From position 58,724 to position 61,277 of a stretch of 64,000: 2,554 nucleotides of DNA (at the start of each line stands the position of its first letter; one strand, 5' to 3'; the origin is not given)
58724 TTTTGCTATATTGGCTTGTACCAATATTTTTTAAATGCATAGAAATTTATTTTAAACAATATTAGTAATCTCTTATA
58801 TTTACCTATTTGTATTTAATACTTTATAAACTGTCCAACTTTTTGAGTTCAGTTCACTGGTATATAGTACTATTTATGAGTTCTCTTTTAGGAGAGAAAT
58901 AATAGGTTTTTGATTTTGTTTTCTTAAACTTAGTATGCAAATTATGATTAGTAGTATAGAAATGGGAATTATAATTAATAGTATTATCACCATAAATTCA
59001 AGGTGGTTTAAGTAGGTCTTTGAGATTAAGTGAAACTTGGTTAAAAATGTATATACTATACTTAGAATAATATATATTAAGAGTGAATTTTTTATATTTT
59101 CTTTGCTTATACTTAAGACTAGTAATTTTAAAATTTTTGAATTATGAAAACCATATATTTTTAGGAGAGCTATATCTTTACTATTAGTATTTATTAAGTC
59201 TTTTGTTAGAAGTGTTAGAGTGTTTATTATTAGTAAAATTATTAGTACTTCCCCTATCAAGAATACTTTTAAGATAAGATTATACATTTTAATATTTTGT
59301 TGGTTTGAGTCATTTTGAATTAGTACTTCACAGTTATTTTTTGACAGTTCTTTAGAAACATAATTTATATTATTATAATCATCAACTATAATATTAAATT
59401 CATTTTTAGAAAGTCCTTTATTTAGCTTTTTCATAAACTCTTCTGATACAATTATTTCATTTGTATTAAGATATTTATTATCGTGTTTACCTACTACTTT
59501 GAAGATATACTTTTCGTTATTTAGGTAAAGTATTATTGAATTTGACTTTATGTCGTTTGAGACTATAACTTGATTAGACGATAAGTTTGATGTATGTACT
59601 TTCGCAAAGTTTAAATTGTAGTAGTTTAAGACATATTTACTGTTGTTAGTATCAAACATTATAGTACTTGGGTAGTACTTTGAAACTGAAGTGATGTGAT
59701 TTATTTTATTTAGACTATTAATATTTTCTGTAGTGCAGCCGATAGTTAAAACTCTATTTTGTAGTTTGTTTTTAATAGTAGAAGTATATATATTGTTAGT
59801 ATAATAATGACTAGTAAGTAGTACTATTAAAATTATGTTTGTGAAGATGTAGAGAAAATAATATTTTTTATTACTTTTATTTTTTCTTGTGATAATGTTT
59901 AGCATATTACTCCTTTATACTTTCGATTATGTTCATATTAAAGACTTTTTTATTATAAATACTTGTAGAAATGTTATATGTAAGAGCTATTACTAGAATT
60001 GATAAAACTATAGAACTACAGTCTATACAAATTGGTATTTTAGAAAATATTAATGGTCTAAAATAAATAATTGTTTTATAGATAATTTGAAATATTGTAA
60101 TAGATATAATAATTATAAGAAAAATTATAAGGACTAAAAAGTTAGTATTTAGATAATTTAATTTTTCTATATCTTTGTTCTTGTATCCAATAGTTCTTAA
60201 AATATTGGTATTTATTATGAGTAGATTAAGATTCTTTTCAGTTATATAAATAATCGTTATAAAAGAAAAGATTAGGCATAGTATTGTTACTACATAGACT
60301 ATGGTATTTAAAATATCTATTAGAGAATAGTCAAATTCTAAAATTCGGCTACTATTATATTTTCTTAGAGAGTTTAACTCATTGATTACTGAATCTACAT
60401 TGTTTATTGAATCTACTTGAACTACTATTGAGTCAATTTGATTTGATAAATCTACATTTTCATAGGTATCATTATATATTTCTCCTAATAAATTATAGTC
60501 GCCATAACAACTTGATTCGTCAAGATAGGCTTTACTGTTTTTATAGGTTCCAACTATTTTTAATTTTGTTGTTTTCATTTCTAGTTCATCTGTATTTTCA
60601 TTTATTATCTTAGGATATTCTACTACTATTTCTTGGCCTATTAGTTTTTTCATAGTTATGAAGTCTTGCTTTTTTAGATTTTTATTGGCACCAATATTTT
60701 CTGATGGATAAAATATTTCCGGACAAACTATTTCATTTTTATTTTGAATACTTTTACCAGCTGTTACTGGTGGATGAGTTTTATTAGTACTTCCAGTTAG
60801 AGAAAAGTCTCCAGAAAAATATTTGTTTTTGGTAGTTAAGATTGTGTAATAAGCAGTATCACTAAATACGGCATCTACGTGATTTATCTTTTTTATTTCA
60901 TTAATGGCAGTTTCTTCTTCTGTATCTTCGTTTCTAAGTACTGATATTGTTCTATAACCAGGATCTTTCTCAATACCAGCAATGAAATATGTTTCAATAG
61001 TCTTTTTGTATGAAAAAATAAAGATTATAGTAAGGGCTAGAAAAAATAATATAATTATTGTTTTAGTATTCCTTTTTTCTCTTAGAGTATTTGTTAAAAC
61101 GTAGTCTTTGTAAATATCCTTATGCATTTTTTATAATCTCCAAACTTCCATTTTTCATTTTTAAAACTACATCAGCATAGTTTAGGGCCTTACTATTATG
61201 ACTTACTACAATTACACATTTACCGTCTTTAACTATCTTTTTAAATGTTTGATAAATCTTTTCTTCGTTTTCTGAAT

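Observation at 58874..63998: Uncharacterised module: membrane-tethered XRE regulator, two paralogous small Ser/Thr/Asn/Gly-rich proteins, and a LolCDE-like ABC system with two different FtsX permeases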

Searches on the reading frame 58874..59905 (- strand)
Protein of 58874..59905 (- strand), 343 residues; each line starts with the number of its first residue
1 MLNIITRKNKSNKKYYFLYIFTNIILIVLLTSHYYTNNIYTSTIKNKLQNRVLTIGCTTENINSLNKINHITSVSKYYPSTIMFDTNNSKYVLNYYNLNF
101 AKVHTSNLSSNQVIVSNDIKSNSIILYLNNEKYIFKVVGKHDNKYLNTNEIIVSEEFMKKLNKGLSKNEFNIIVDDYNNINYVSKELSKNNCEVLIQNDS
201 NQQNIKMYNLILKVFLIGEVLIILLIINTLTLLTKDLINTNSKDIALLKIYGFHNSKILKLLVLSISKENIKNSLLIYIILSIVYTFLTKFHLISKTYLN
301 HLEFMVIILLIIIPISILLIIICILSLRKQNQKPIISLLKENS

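Call 3: search_protein_families(library=pfam, proteins=[window:58874-59905:-], max_evalue=1)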
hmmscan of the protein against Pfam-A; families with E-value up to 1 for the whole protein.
window:58874-59905:- (343 aa): 2 families
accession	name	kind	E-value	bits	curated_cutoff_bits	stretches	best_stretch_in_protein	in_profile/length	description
PF02687.27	FtsX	-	0.09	13.3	25.5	1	220-329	5-117/120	FtsX-like permease C-terminal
PF01206.22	TusA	-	0.095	13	28.6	1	158-203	18-62/70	Sulfurtransferase TusA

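Call 4: search_protein_families(library=ncbifam, proteins=[window:58874-59905:-], max_evalue=1)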
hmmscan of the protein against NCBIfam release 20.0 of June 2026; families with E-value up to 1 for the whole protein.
window:58874-59905:- (343 aa): 1 family
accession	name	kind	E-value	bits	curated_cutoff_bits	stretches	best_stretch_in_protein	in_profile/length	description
NF045951.1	MAG0110_fam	subfamily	0.0029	16.9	98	1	199-321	6-130/237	MAG0110 family membrane protein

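Call 78: search_protein_families(library=padloc, proteins=[window:58874-59905:-], max_evalue=0.01)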
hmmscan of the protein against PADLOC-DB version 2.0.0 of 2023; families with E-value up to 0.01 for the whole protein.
window:58874-59905:- (343 aa): 0 families

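Call 79: search_protein_families(library=phrogs, proteins=[window:58874-59905:-], max_evalue=0.01)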
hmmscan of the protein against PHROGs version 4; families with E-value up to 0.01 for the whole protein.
window:58874-59905:- (343 aa): 0 families

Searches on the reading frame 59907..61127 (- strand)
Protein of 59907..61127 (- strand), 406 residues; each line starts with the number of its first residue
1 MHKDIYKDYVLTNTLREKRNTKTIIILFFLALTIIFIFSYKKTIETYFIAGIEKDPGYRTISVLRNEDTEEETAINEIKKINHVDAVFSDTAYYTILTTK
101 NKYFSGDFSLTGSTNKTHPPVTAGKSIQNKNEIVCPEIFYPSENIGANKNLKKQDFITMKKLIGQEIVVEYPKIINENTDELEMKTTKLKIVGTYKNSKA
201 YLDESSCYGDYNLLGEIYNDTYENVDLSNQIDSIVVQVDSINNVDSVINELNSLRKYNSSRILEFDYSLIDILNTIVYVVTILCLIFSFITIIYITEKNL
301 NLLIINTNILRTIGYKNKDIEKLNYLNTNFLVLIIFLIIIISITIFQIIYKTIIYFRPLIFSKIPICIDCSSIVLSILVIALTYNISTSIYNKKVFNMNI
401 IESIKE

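Call 3: search_protein_families(library=pfam, proteins=[window:59907-61127:-], max_evalue=1)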
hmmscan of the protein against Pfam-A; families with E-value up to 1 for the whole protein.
window:59907-61127:- (406 aa): 4 families
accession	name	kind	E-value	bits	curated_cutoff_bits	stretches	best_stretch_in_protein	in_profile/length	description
PF02687.27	FtsX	-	0.014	15.9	25.5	1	279-400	2-120/120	FtsX-like permease C-terminal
PF19416.4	Astro_VPg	-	0.19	13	25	1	147-223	21-94/104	Astrovirus VPg protein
PF15138.11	Syncollin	-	0.22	12.1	32.8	1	191-260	17-85/112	Syncollin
PF20990.2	DUF2207_C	-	0.9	9.6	33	0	247-349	118-185/247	Predicted membrane protein (DUF2207) C-terminal domain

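Call 4: search_protein_families(library=ncbifam, proteins=[window:59907-61127:-], max_evalue=1)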
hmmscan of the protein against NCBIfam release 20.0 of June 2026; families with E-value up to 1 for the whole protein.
window:59907-61127:- (406 aa): 0 families

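Call 10: find_encoding_contigs(protein=window:59907-61127:-, flank=10000, max_places=6)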
Protein window:59907-61127:- (406 aa): 11 contigs read that carry it; 6 places shown.
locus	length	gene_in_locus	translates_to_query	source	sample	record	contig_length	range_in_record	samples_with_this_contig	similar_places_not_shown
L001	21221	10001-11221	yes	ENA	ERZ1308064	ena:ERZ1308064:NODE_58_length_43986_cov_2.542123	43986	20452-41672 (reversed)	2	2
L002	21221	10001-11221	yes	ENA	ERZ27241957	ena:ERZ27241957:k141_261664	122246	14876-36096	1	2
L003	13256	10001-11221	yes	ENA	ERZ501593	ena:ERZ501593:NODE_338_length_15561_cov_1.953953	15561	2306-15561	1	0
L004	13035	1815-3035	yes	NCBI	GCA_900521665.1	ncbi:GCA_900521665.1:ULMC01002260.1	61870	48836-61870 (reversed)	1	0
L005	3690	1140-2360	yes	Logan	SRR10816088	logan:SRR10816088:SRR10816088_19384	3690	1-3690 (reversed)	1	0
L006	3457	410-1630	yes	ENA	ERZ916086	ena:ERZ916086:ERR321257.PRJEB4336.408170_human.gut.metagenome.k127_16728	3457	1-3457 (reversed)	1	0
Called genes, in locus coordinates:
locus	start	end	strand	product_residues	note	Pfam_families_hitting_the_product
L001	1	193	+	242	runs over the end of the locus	PF00497:SBP_bac_3, PF10613:Lig_chan-Glu_bd, PF12974:Phosphonate-bd (faint)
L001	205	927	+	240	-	PF00528:BPD_transp_1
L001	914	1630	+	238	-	PF02463:SMC_N (weak), PF00005:ABC_tran, PF13166:AAA_13 (faint), PF13304:AAA_21 (weak)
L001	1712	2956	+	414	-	PF02274:ADI, PF19420:DDAH_eukar (faint)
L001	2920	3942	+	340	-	PF02729:OTCace_N, PF00185:OTCace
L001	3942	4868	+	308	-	PF00696:AA_kinase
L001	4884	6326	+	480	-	PF03606:DcuC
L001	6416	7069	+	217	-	-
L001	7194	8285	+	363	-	PF01381:HTH_3, PF12844:HTH_19, PF13560:HTH_31 (weak)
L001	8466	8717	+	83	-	-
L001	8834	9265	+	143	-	-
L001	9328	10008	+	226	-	PF13476:AAA_23 (weak), PF02463:SMC_N, PF00005:ABC_tran, PF13304:AAA_21 (faint)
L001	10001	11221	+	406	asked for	-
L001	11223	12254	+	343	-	-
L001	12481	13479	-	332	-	PF13379:NMT1_2, PF09084:NMT1, PF12974:Phosphonate-bd (weak)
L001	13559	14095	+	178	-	PF00149:Metallophos, PF12850:Metallophos_2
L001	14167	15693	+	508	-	PF08341:TED, PF17210:SdrD_B (faint), PF17802:SpaA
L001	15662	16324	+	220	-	PF04203:Sortase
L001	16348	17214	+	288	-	-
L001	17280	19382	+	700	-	PF00580:UvrD-helicase, PF01443:Viral_helicase1 (faint), PF13245:AAA_19, PF13604:AAA_30 (faint), PF13087:AAA_12 (faint), PF13361:UvrD_C, PF13538:UvrD_C_2, PF21196:PcrA_UvrD_tudor (faint)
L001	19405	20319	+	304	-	PF00483:NTP_transferase, PF12804:NTP_transf_3 (faint)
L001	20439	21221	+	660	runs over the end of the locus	PF22745:Nlig-Ia, PF01653:DNA_ligase_aden, PF03120:OB_DNA_ligase, PF03119:DNA_ligase_ZBD, PF12826:HHH_2, PF14520:HHH_5, PF00533:BRCT, PF12738:PTCB-BRCT (weak), +1 more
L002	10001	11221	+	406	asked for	-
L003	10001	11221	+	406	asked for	-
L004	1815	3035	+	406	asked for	-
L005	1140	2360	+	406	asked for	-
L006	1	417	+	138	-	?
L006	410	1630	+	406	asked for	-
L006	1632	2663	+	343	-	-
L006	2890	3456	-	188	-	?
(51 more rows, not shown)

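Call 19: search_solved_structures(query=window:59907-61127:-, max_evalue=10)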
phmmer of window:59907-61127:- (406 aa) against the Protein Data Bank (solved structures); distinct sequences matched with E-value up to 10: 6.
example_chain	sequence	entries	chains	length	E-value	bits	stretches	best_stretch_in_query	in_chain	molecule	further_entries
4hic_A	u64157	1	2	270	0.94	12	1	93-130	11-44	TraK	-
8f7s_R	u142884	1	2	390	2.4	10.7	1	280-376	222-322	Delta-type opioid receptor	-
6pt2_A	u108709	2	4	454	3.3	10.2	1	280-376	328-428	Delta opioid receptor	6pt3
9cgj_A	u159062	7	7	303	4.6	9.7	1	280-370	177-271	Delta-type opioid receptor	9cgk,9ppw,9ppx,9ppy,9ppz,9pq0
8y45_A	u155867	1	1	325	5.4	9.5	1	280-370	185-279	Delta-type opioid receptor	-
9ydp_R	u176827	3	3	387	7.9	8.9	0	280-370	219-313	Delta-type opioid receptor | OPRD1 isoform 1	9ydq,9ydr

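Call 27: find_homologous_proteins(query=window:59907-61127:-, max_evalue=0.001)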
Query window:59907-61127:- (406 aa): 9 proteins with E <= 0.001 among 8000 candidates.
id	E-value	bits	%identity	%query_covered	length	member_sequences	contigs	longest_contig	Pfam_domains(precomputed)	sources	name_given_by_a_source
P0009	4.1e-246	834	99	100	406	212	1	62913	-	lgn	-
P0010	2.0e-241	819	97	100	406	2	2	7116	-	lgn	-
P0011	2.0e-221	753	89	100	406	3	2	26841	-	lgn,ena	-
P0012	1.2e-204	698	83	100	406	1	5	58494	PF02687.28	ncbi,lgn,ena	-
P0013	5.5e-204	696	83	100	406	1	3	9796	PF02687.28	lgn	-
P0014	1.5e-139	484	98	61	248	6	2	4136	-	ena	-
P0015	1.1e-136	474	97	61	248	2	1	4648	-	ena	-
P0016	2.9e-112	394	81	61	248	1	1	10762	PF02687.28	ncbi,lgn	-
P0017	8.0e-108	379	48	100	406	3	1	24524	-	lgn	-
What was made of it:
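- Truncated 248-aa permease variants are on record (call 27).
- Tried and rejected: Word-indexed homologue search with permease 1 (call 27).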

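Call 29: find_related_loci(query=A3, collection=genome_contigs, flank=8000)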
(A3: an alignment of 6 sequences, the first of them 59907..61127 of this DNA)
Query A3 (406 aa) in genome_contigs; peptide patterns used: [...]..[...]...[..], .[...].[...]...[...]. (x = any residue, [..] = any of these).
600 stretches matched a pattern (row limit reached: there are more); 1 encode a relative of the query (tblastn E <= 1e-3); 1 distinct loci.
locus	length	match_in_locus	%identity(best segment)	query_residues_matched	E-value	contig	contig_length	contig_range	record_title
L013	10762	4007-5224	83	1-406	0e+0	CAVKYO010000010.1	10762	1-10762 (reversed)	Acidaminococcus fermentans isolate H07683-L1_cleanbin_000030 genome assembly, contig: Spades_H07683-L1_contig_5352, whol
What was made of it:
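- Tried and rejected: genome_contigs scan (call 29).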

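Call 78: search_protein_families(library=padloc, proteins=[window:59907-61127:-], max_evalue=0.01)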
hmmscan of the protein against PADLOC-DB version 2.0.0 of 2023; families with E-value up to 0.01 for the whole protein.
window:59907-61127:- (406 aa): 0 families

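Call 79: search_protein_families(library=phrogs, proteins=[window:59907-61127:-], max_evalue=0.01)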
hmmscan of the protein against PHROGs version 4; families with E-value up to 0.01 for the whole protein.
window:59907-61127:- (406 aa): 0 families
